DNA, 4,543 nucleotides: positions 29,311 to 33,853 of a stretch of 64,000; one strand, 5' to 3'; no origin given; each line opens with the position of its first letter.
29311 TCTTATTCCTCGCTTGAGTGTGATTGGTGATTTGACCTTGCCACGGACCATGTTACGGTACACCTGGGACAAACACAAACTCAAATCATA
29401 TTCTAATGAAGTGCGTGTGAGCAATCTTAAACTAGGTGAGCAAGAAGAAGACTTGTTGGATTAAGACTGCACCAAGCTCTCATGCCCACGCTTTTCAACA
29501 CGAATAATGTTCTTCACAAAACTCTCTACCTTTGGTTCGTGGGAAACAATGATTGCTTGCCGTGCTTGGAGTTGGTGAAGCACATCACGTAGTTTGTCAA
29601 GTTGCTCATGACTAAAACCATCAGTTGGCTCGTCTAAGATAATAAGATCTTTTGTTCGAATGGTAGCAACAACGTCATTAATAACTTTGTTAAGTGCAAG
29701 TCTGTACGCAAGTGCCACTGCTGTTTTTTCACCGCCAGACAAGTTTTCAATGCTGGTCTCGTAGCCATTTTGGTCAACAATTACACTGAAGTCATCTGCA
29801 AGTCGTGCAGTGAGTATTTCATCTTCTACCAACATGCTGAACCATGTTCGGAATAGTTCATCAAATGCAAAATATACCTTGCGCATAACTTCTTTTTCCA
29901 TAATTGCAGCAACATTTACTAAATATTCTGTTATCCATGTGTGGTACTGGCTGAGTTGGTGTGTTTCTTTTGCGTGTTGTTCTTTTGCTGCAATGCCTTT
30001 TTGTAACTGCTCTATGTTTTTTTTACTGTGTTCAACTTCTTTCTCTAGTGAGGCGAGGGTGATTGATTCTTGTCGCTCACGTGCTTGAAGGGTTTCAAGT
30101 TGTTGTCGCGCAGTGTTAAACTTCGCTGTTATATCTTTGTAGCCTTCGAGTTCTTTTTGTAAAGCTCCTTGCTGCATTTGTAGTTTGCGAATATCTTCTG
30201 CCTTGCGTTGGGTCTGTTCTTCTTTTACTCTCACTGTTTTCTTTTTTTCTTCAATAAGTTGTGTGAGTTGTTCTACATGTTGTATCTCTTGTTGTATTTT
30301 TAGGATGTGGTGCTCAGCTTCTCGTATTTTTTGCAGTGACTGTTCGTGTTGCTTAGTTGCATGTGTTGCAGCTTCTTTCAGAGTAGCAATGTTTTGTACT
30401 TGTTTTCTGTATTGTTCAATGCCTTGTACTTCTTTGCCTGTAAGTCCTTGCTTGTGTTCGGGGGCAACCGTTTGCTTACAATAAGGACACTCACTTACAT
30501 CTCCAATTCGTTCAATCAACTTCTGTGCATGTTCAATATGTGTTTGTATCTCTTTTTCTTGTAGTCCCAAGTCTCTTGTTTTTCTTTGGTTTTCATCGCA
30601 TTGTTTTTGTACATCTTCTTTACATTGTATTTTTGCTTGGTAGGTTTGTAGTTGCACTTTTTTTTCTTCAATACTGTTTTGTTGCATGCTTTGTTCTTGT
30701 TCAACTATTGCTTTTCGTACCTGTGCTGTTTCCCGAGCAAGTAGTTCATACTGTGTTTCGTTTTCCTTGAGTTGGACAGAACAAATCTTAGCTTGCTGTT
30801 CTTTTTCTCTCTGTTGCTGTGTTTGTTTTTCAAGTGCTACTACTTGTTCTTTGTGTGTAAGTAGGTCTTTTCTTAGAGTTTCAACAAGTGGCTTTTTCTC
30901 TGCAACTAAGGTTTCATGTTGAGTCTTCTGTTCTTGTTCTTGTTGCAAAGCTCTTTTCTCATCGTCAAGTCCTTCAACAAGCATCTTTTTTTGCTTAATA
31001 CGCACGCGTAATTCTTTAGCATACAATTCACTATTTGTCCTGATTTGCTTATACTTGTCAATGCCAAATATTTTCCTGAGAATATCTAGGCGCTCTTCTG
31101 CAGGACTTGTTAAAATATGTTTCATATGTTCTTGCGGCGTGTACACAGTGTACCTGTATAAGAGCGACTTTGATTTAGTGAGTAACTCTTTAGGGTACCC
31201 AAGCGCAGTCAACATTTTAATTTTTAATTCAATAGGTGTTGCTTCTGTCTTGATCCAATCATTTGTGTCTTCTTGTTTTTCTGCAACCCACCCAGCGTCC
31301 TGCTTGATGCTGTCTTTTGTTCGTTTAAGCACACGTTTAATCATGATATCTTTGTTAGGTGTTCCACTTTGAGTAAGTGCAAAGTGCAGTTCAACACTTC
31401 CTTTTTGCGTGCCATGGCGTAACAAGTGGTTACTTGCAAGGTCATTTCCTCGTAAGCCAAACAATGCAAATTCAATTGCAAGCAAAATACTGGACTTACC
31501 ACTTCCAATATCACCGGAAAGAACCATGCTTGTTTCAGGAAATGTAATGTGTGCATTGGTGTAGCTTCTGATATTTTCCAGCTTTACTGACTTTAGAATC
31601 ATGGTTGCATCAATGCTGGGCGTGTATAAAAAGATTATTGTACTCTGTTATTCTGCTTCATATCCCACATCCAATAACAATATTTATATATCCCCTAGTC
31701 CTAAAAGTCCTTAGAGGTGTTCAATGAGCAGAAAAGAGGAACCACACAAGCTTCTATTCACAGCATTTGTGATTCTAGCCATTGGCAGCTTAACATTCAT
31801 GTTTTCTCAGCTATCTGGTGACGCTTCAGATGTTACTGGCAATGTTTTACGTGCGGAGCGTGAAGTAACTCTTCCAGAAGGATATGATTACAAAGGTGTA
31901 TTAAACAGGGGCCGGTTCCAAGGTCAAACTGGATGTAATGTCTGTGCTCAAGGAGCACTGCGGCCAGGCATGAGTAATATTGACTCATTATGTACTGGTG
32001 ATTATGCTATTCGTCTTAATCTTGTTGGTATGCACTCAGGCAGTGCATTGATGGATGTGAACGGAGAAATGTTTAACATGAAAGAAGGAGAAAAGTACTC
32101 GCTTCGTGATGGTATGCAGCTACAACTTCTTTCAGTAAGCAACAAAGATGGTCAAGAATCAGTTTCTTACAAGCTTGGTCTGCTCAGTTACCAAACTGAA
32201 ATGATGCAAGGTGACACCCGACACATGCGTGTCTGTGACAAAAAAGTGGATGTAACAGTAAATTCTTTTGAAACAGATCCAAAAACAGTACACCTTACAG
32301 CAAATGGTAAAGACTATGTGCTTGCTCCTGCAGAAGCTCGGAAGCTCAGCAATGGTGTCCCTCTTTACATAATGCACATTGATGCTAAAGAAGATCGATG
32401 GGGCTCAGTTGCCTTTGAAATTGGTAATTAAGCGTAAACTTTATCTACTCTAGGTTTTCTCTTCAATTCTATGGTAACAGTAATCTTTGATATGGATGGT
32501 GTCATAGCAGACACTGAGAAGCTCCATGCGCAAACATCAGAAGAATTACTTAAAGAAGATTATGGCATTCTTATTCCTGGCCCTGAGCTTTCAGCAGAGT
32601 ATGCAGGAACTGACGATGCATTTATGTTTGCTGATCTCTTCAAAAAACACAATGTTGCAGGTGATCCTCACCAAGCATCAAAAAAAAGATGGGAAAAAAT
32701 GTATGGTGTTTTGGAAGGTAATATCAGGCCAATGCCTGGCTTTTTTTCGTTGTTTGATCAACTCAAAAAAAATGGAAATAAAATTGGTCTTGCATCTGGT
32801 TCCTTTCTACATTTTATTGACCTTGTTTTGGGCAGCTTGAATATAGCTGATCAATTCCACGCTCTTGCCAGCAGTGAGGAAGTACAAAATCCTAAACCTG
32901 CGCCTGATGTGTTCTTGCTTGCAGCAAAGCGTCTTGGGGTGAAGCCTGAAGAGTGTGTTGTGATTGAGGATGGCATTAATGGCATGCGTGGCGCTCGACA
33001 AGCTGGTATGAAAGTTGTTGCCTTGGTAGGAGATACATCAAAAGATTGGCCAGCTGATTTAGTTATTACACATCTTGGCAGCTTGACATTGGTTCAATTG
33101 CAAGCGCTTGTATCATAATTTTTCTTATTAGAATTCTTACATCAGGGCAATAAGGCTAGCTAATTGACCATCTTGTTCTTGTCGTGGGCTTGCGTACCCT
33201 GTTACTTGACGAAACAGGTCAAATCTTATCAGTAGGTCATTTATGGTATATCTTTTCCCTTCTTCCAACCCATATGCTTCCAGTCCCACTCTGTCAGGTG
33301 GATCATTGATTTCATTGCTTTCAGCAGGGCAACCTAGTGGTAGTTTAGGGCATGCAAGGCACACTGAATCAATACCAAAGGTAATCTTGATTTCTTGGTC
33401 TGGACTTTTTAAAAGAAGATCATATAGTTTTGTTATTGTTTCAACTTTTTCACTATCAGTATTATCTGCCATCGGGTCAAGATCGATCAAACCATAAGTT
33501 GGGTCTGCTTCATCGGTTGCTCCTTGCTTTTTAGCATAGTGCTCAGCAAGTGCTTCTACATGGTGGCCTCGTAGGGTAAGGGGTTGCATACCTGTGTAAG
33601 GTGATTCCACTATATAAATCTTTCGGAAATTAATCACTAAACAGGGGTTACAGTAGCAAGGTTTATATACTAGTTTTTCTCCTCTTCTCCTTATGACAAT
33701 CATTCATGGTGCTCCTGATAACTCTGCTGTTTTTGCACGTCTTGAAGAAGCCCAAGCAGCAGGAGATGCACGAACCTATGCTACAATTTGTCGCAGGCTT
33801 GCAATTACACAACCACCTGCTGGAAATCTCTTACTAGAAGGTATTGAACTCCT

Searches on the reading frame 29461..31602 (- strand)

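Call 7: search_protein_families(library=pfam, proteins=[window:29461-31602:-], max_evalue=0.001)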
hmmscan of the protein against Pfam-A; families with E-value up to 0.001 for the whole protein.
window:29461-31602:- (713 aa): 6 families
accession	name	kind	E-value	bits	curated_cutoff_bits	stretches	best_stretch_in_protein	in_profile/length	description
PF02463.25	SMC_N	-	4.5e-12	46.3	40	1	3-99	2-110/220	RecF/RecN/SMC N terminal domain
PF13476.12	AAA_23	-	7.4e-07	30.4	27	1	5-223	1-177/201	AAA domain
PF13304.12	AAA_21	-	2.7e-06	28.1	27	1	590-691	220-301/304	AAA domain, putative AbiEii toxin, Type IV TA system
PF13558.12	SbcC_Walker_B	-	1.1e-05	26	27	1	611-676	19-89/90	SbcC/RAD50-like, Walker B motif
PF13166.12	AAA_13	-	4.9e-05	22.7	36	1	196-659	92-535/713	AAA domain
PF13555.12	AAA_29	-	7.6e-05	22.8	27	1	3-49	1-48/61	P-loop containing region of AAA domain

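Call 16: search_protein_families(library=padloc, proteins=[window:29461-31602:-], max_evalue=0.01)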
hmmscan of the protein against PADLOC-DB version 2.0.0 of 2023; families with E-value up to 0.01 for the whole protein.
window:29461-31602:- (713 aa): 29 families (the best 25 are shown)
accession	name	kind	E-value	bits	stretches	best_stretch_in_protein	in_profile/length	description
PDLC03859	LmuB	-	2.9e-38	130.4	1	1-711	3-604/611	-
PDLC04135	mad3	-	3.8e-25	87.2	2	422-709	75-345/374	mads_3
PDLC02979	AriA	-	3.5e-12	44.8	1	1-386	1-301/373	-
PDLC02980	AriA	-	5.6e-09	34.4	1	408-690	107-300/304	-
PDLC04886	PDC-S06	-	1.5e-08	31.9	1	363-666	251-544/727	-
PDLC03868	LmuB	-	1.1e-07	28.6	1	138-543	272-668/1035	-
PDLC00278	PtuA1|PtuA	-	2.5e-07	28.3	1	1-49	1-49/436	AAA ATPase domain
PDLC04897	PDC-S06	-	5.1e-07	26.6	1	391-660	284-543/727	-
PDLC02913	ATPase_I-A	-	6.4e-07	26.9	2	2-47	53-98/508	-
PDLC02668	DndD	-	1.9e-06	25.2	2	1-102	1-120/659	DndD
PDLC03863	LmuB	-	2.7e-06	24.4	1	489-702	358-595/610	-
PDLC00310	PtuA1|PtuA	-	3.5e-06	24.4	1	1-50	1-50/443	AAA ATPase domain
PDLC00271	PtuA1|PtuA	-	3.8e-06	24.7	2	1-48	1-48/421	AAA ATPase domain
PDLC00298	PtuA1|PtuA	-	4.4e-06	24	1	1-116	1-113/423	AAA ATPase domain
PDLC02740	PbeC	-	4.8e-06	23.7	1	409-640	346-576/648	PbeC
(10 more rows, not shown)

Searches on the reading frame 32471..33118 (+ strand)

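Call 57: search_protein_families(library=pfam, proteins=[window:32471-33118:+], max_evalue=0.001)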
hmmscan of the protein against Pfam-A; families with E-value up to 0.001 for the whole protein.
window:32471-33118:+ (215 aa): 3 families
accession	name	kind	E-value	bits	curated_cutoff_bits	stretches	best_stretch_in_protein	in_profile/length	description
PF13419.12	HAD_2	-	2.5e-32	112.9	23.8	1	4-184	1-177/178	Haloacid dehalogenase-like hydrolase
PF00702.32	Hydrolase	-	2.4e-31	110.1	26.4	1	3-179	3-191/191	haloacid dehalogenase-like hydrolase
PF13242.12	Hydrolase_like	-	1.4e-05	25.4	22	1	142-187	4-51/75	HAD-hyrolase-like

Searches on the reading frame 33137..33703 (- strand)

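Call 57: search_protein_families(library=pfam, proteins=[window:33137-33703:-], max_evalue=0.001)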
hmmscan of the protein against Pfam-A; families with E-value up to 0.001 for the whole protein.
window:33137-33703:- (188 aa): 1 family
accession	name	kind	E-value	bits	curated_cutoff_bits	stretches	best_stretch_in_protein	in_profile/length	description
PF06935.16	DUF1284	-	3.3e-07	31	25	1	87-159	7-77/102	Protein of unknown function (DUF1284)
